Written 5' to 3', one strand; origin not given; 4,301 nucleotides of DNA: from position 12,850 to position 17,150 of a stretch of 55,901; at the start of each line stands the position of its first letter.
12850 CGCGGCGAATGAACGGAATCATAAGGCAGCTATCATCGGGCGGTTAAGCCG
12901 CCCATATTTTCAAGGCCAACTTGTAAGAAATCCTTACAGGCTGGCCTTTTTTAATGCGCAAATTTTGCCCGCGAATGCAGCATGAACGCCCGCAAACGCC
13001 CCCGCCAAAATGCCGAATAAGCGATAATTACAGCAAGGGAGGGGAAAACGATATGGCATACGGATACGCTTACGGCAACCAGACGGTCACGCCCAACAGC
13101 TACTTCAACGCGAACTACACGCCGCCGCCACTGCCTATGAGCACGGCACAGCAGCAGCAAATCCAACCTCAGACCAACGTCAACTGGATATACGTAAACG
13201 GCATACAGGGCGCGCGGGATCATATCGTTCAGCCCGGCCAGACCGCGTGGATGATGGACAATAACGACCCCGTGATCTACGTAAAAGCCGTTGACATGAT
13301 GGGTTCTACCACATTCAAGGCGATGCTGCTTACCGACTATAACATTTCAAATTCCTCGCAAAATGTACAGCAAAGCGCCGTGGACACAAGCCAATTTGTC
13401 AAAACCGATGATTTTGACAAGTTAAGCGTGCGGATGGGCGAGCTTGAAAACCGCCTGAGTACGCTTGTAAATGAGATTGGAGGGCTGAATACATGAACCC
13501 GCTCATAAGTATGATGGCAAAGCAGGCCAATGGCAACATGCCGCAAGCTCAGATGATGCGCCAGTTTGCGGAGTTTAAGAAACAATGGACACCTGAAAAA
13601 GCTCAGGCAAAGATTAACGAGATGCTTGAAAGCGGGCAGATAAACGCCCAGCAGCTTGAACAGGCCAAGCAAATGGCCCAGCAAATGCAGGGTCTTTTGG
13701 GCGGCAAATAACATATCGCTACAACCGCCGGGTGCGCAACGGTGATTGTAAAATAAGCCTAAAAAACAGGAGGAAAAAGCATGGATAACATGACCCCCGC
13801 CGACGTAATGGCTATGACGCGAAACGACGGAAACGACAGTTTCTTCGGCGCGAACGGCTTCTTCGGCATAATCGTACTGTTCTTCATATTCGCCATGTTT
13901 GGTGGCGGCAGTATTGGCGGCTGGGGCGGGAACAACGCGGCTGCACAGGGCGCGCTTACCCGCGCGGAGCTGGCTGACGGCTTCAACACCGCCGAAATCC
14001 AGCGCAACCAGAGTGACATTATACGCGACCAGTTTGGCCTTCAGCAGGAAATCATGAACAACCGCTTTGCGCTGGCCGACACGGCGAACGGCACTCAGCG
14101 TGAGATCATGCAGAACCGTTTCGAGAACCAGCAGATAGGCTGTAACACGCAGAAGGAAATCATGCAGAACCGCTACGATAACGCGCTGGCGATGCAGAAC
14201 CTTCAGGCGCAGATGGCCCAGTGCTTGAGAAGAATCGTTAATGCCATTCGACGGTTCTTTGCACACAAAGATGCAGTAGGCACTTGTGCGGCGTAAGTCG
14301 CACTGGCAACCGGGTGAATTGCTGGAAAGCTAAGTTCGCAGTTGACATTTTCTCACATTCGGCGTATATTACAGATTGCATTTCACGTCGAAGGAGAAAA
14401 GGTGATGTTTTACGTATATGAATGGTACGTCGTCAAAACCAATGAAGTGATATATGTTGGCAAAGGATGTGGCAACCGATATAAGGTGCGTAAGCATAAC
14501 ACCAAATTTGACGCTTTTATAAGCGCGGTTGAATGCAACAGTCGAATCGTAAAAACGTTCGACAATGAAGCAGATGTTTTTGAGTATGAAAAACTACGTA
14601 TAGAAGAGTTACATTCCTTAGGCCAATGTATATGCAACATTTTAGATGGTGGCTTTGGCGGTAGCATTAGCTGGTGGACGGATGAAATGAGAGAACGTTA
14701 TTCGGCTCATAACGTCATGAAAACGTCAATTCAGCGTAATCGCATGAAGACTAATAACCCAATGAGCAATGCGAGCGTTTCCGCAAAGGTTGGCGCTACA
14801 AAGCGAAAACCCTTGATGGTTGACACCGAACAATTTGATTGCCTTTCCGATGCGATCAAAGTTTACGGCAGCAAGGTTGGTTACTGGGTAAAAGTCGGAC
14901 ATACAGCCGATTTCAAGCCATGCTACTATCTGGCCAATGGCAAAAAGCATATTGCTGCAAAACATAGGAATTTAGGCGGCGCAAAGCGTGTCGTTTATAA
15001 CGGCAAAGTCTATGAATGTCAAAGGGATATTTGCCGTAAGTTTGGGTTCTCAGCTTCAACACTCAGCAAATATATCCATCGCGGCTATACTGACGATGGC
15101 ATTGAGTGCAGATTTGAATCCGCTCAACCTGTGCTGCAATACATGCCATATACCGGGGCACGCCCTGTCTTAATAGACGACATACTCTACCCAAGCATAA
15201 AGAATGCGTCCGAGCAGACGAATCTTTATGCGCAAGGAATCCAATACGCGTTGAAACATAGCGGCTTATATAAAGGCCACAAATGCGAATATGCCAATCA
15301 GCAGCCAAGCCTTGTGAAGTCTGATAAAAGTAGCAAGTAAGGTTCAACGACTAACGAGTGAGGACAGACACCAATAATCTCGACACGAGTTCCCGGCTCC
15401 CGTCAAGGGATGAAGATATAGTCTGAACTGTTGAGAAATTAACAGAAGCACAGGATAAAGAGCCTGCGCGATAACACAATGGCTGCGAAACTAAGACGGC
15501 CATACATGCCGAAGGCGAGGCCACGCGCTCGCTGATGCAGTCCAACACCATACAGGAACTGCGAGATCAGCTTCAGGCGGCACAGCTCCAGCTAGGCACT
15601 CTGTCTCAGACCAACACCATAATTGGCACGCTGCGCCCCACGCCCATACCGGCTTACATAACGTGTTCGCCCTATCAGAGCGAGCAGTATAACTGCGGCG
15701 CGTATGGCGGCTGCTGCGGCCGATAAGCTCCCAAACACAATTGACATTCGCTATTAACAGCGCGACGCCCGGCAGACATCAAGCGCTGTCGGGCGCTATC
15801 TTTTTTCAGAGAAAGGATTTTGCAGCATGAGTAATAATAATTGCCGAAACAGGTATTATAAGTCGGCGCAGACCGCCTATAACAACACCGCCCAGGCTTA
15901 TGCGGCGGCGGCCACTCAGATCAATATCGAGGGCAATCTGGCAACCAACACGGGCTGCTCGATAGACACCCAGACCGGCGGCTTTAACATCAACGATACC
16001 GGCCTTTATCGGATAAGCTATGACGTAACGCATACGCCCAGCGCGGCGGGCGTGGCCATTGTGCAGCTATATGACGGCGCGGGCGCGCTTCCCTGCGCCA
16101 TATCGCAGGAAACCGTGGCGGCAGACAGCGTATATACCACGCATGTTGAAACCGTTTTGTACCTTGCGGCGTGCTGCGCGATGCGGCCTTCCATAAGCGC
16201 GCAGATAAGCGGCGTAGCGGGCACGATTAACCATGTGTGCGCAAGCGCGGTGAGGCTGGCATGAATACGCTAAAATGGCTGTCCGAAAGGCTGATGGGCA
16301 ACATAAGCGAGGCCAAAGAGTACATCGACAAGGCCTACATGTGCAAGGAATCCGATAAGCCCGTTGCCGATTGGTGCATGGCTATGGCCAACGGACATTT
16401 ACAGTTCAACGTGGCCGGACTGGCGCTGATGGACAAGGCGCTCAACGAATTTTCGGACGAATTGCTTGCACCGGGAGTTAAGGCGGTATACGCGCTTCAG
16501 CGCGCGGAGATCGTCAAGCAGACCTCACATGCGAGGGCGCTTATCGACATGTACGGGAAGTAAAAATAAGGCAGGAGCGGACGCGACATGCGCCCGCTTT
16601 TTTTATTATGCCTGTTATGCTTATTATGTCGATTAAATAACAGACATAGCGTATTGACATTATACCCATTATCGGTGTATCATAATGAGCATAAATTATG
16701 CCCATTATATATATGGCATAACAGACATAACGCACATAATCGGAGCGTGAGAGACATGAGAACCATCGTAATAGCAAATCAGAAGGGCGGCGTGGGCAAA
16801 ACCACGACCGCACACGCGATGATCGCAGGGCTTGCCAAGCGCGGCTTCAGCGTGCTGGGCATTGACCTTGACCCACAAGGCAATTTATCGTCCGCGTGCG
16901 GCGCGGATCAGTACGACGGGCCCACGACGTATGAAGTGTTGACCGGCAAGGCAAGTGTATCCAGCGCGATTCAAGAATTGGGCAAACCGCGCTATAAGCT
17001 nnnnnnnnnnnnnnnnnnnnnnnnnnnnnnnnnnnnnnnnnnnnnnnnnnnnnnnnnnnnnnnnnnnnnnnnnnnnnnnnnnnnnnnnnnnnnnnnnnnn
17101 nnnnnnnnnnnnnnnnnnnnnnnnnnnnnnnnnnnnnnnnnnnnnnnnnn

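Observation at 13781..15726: Group I intron with a GIY-YIG homing endonuclease splitting a membrane protein gene of unknown function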

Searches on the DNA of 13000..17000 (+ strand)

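Call 8: search_dna_similar(query=window:13000-17000:+, collection=phages, mode=near, max_rows=20)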
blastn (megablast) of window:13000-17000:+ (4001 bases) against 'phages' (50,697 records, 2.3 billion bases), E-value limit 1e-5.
No match.
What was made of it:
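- Tried and rejected: megablast of the region against phage genomes: nothing (call 8).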

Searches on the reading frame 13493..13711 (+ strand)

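Call 5: search_protein_families(library=pfam, proteins=[window:13493-13711:+], max_evalue=0.1)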
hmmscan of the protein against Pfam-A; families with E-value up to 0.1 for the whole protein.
window:13493-13711:+ (72 aa): 1 family
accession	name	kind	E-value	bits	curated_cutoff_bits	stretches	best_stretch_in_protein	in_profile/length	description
PF06791.18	TMP_2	-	0.0019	18.4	30.2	1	20-70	120-168/208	Prophage tail length tape measure protein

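Call 25: search_protein_families(library=phrogs, proteins=[window:13493-13711:+], max_evalue=0.01)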
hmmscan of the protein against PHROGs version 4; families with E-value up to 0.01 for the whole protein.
window:13493-13711:+ (72 aa): 2 families
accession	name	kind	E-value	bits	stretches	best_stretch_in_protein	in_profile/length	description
phrog_22984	-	unknown function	1.4e-13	52.1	1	1-71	2-67/74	-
phrog_5311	-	DNA, RNA and nucleotide metabolism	0.0088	15.3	1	8-58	620-670/692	helicase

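Call 42: search_protein_families(library=ncbifam, proteins=[window:13493-13711:+], max_evalue=0.1)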
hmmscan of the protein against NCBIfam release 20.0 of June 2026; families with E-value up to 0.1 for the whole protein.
window:13493-13711:+ (72 aa): 2 families
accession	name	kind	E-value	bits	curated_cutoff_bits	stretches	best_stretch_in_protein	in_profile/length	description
NF050178.1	PA4570_fam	equivalog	0.02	15.2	100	1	38-64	32-58/69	PA4570 family protein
NF050014.1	HpsJ_like_B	equivalog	0.03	14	260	1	10-68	132-191/254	hormogonium polysaccharide biosynthesis protein HpsJ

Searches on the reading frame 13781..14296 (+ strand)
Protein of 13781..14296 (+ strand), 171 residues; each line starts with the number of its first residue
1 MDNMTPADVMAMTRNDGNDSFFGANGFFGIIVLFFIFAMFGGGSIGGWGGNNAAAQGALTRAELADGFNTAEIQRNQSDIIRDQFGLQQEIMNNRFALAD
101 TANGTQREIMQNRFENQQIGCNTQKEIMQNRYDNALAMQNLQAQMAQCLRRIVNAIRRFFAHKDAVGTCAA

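Call 5: search_protein_families(library=pfam, proteins=[window:13781-14296:+], max_evalue=0.1)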
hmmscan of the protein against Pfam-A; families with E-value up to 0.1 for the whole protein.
window:13781-14296:+ (171 aa): 1 family
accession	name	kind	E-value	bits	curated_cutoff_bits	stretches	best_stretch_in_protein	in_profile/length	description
PF04754.18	Transposase_31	-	0.016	15.2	21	1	77-144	129-191/203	Putative transposase, YhgA-like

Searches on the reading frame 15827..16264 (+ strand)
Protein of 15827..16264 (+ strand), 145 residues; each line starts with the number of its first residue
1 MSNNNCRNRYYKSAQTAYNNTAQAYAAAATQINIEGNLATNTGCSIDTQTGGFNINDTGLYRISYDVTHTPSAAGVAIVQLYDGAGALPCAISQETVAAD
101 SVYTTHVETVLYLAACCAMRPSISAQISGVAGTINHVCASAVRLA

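Call 5: search_protein_families(library=pfam, proteins=[window:15827-16264:+], max_evalue=0.1)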
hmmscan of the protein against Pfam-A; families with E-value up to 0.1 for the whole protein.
window:15827-16264:+ (145 aa): 2 families
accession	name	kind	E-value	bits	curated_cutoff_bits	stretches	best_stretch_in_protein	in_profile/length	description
PF18573.7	BclA_C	-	8.1e-06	26.2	38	1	17-113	3-95/128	BclA C-terminal domain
PF00386.27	C1q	-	0.0017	19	23.7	1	36-94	22-78/127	C1q domain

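Call 25: search_protein_families(library=phrogs, proteins=[window:15827-16264:+], max_evalue=0.01)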
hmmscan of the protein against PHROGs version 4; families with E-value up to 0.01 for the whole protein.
window:15827-16264:+ (145 aa): 0 families

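Call 42: search_protein_families(library=ncbifam, proteins=[window:15827-16264:+], max_evalue=0.1)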
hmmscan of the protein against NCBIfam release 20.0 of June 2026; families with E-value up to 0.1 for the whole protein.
window:15827-16264:+ (145 aa): 0 families

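Call 84: search_solved_structures(query=window:15827-16264:+, max_evalue=1)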
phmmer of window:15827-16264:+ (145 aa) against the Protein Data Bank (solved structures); distinct sequences matched with E-value up to 1: 5.
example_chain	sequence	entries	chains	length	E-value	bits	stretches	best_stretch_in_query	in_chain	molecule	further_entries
4dou_A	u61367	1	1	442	0.09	16.3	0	45-69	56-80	Adiponectin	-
2jg8_C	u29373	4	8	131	0.26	14.8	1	15-73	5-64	Complement C1q subcomponent subunit C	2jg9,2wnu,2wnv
6z6v_C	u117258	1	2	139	0.26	14.8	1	15-73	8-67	Complement C1q subcomponent subunit C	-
5hkj_A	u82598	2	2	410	0.33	14.4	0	15-73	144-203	Complement C1q subcomponent subunit A,Complement C1q subcomponent subunit C,Complement C1q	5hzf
1pk6_C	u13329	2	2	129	0.33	14.4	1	16-73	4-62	Complement C1q subcomponent, C chain precursor | Complement C1q subcomponent subunit C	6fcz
